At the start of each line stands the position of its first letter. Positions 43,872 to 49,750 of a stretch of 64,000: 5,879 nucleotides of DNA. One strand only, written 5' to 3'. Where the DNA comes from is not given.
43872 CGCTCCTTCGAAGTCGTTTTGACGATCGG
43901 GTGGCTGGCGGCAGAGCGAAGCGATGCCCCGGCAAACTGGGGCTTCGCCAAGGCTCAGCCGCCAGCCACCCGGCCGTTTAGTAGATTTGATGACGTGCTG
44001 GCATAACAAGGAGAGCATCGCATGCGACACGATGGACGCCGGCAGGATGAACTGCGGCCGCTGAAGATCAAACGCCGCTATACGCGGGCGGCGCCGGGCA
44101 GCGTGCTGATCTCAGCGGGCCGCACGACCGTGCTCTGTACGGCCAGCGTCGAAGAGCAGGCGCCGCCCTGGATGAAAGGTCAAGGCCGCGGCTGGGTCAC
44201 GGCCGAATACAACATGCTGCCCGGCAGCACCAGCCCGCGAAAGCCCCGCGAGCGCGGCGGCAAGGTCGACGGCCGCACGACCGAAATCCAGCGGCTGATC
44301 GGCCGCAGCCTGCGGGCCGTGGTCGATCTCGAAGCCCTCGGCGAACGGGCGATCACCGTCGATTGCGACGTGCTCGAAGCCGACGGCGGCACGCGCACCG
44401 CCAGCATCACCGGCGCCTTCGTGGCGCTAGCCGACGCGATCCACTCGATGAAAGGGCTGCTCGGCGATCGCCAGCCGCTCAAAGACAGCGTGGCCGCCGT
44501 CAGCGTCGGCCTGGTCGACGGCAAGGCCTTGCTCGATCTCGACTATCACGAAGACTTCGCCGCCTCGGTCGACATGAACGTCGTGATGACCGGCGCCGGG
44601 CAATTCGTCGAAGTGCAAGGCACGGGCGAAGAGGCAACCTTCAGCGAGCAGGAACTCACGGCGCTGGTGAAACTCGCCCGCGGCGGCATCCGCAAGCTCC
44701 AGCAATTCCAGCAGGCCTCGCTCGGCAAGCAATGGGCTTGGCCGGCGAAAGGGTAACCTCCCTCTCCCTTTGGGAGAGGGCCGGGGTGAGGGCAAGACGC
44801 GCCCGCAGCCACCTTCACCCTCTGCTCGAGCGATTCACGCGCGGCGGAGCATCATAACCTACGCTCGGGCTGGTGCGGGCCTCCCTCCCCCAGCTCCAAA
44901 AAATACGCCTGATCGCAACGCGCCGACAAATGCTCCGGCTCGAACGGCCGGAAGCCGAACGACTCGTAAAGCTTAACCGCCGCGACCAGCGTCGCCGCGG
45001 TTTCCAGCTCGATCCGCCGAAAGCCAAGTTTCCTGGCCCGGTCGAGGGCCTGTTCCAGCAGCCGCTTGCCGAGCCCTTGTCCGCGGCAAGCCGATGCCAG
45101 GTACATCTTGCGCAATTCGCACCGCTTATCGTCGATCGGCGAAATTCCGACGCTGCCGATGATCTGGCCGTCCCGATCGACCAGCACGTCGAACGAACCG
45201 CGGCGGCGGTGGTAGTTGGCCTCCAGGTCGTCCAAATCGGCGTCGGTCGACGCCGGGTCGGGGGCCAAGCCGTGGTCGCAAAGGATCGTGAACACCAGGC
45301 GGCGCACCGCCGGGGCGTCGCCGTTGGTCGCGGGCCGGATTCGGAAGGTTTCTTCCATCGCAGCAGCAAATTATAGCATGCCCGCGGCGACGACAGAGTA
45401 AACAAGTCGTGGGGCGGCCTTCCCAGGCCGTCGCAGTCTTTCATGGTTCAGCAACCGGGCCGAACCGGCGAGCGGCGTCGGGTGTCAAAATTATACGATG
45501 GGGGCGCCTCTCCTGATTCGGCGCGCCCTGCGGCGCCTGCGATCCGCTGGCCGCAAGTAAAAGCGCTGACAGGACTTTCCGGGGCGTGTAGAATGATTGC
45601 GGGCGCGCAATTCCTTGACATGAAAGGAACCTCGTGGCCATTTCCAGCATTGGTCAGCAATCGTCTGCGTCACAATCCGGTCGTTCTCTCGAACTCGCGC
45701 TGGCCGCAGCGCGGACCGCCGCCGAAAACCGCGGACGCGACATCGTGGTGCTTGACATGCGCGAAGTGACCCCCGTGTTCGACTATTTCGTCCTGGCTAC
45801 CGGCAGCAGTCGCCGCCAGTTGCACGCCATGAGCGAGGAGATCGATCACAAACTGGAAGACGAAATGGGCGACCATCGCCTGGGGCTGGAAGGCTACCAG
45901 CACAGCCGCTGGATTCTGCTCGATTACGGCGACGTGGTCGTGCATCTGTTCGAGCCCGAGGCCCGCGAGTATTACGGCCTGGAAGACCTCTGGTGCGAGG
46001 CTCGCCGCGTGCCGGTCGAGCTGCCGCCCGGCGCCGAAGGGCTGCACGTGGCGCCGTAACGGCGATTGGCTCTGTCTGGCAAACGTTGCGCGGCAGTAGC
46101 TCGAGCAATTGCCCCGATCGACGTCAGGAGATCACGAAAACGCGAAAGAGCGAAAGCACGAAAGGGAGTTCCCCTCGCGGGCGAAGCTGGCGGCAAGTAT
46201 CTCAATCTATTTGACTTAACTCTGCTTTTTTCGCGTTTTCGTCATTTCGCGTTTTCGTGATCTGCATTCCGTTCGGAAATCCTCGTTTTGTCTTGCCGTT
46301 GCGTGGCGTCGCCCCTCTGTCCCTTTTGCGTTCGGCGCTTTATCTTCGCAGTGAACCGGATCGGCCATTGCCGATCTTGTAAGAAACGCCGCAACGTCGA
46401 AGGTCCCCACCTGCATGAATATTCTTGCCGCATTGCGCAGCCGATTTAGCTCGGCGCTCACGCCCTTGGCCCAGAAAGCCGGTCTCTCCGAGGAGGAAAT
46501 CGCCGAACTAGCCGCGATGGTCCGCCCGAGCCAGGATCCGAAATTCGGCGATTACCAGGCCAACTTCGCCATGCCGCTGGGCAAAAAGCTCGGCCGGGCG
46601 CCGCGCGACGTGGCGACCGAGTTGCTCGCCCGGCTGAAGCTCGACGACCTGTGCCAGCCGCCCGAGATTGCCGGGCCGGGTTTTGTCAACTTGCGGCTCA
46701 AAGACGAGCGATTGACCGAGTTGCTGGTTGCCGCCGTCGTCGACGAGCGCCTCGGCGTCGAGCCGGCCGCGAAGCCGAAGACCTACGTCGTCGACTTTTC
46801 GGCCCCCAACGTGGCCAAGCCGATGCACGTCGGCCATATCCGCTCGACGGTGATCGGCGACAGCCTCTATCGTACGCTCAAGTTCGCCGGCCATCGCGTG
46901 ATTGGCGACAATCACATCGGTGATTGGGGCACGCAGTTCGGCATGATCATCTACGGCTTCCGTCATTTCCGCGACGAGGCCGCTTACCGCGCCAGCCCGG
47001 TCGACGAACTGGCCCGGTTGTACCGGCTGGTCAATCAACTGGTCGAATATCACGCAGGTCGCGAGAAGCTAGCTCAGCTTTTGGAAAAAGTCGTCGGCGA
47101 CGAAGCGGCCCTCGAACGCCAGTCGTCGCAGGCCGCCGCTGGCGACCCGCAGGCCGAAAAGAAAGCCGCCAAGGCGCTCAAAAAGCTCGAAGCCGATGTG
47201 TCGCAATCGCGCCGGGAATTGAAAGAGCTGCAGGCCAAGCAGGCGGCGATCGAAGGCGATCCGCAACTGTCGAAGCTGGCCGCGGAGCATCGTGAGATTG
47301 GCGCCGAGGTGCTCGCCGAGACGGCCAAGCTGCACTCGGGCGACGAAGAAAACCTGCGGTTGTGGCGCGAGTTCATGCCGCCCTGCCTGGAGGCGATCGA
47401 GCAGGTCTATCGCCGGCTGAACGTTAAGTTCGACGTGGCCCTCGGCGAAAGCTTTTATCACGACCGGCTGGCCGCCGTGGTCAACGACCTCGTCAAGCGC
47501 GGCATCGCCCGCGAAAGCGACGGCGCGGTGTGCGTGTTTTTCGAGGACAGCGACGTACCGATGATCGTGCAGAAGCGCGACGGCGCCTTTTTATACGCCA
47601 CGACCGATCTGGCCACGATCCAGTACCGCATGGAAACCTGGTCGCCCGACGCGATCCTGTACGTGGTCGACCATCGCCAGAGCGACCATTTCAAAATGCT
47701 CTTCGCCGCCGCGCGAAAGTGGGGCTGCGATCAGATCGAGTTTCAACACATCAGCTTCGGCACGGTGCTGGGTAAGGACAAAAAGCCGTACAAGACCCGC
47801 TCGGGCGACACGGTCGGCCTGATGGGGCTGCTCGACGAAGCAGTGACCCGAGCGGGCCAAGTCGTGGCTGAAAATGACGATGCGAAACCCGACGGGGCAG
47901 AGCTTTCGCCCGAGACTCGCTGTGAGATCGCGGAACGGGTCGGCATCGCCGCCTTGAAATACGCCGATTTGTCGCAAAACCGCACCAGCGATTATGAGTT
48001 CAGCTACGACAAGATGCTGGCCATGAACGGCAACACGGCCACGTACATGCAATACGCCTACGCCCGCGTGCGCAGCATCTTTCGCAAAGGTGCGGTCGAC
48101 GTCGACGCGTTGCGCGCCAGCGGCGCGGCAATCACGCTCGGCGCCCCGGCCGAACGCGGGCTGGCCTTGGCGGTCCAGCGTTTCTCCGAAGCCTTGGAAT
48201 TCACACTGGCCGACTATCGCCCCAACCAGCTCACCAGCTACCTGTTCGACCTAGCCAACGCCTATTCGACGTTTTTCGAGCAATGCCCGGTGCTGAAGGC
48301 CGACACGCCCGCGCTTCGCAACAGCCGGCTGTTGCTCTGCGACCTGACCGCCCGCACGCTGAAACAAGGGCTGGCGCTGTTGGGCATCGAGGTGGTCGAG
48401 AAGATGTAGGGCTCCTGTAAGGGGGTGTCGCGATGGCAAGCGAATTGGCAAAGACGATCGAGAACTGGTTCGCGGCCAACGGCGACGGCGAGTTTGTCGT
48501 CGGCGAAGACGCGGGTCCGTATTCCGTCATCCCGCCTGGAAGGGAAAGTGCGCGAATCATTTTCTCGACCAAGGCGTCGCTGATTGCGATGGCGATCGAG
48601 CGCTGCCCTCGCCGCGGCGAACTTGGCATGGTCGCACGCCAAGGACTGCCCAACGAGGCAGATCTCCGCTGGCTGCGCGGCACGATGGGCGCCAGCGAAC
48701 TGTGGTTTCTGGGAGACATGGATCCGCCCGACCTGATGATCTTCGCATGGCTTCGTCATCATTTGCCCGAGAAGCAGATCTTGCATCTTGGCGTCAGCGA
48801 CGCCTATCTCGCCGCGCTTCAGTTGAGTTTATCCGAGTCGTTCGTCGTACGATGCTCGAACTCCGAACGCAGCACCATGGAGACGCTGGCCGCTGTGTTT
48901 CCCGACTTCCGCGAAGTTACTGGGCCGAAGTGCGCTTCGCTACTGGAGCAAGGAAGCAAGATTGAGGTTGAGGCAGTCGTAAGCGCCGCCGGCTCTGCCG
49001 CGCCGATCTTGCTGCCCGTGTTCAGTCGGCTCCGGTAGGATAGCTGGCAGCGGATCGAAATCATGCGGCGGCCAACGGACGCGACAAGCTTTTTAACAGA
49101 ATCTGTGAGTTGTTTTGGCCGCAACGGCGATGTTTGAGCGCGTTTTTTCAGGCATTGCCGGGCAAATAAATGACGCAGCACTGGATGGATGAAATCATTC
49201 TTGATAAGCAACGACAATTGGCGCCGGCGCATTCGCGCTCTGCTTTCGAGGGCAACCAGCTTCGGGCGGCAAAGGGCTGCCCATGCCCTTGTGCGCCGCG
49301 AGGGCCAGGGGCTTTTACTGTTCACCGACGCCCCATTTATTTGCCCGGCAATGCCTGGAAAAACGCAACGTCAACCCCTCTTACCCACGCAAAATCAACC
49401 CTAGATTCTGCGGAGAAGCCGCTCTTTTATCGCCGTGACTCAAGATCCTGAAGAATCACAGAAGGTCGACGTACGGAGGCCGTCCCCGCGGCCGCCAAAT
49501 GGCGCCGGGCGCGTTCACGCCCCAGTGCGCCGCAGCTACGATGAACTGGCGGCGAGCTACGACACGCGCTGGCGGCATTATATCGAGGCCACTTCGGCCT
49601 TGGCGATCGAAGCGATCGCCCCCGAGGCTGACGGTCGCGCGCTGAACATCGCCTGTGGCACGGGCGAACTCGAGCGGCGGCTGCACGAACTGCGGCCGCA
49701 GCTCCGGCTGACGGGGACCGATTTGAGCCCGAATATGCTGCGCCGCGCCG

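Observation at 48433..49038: Orphan 201-aa protein with Spo11/TopoVI-A/JetD-type Toprim motif order, directly downstream of argS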

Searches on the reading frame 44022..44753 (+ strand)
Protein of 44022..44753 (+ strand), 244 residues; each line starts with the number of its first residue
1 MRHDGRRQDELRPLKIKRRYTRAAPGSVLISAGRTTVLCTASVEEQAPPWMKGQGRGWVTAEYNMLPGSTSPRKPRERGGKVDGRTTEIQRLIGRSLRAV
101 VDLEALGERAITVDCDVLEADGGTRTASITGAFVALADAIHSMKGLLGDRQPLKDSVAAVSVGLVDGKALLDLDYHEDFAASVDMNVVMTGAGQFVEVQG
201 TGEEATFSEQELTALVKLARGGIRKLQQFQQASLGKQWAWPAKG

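Call 56: search_protein_families(library=pfam, proteins=[window:44022-44753:+], max_evalue=0.00001)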
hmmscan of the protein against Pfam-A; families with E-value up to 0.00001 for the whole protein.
window:44022-44753:+ (244 aa): 2 families
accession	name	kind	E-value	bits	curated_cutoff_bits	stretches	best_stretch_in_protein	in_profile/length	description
PF01138.27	RNase_PH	-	1.7e-29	103.3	25.5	1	10-139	1-127/130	3' exoribonuclease family, domain 1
PF03725.20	RNase_PH_C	-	5.5e-14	52.3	20.8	1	156-220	2-65/67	3' exoribonuclease family, domain 2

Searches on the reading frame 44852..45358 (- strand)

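Call 56: search_protein_families(library=pfam, proteins=[window:44852-45358:-], max_evalue=0.00001)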
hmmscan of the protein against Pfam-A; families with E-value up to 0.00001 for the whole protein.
window:44852-45358:- (168 aa): 6 families
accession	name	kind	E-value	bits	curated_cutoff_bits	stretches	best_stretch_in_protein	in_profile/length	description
PF00583.31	Acetyltransf_1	-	8.9e-23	81.2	20.7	1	38-136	17-116/116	Acetyltransferase (GNAT) family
PF13508.13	Acetyltransf_7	-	3.4e-16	59.8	27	1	59-137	6-83/84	Acetyltransferase (GNAT) domain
PF13673.13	Acetyltransf_10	-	2.1e-12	47.5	23.6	1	56-143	32-114/128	Acetyltransferase (GNAT) domain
PF13302.13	Acetyltransf_3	-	1.5e-10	42.4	25.4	1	6-137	3-138/138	Acetyltransferase (GNAT) domain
PF14542.12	Acetyltransf_CG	-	1.5e-06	28.6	30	1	56-114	2-59/80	GCN5-related N-acetyl-transferase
PF13420.13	Acetyltransf_4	-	7.7e-06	26.4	24.3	1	55-137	49-135/155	Acetyltransferase (GNAT) domain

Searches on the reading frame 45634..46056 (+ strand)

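Call 56: search_protein_families(library=pfam, proteins=[window:45634-46056:+], max_evalue=0.00001)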
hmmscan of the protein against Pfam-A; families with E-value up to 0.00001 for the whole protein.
window:45634-46056:+ (141 aa): 1 family
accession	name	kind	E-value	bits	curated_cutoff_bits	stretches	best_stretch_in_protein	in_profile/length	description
PF02410.21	RsfS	-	7.9e-32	109.8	21.6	1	25-120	3-98/98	Ribosomal silencing factor during starvation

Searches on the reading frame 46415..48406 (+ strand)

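Call 56: search_protein_families(library=pfam, proteins=[window:46415-48406:+], max_evalue=0.00001)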
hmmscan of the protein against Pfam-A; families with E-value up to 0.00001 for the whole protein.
window:46415-48406:+ (664 aa): 3 families
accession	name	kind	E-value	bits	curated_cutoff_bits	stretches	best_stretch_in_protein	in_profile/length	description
PF00750.26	tRNA-synt_1d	-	1.6e-98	330.3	23.3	2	291-531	110-349/349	tRNA synthetases class I (R), catalytic domain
PF05746.21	DALR_1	-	5.7e-31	107.5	22.3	1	545-664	1-117/117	DALR anticodon binding domain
PF03485.21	Arg_tRNA_synt_N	-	9.1e-20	71.5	21.5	1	7-95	3-85/85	Arginyl tRNA synthetase N terminal domain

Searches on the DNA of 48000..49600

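Call 54: search_rna_families(source=window, start=48000, end=49600, threshold=evalue, max_evalue=1)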
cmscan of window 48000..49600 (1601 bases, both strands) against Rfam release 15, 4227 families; matches with E-value up to 1: 0.
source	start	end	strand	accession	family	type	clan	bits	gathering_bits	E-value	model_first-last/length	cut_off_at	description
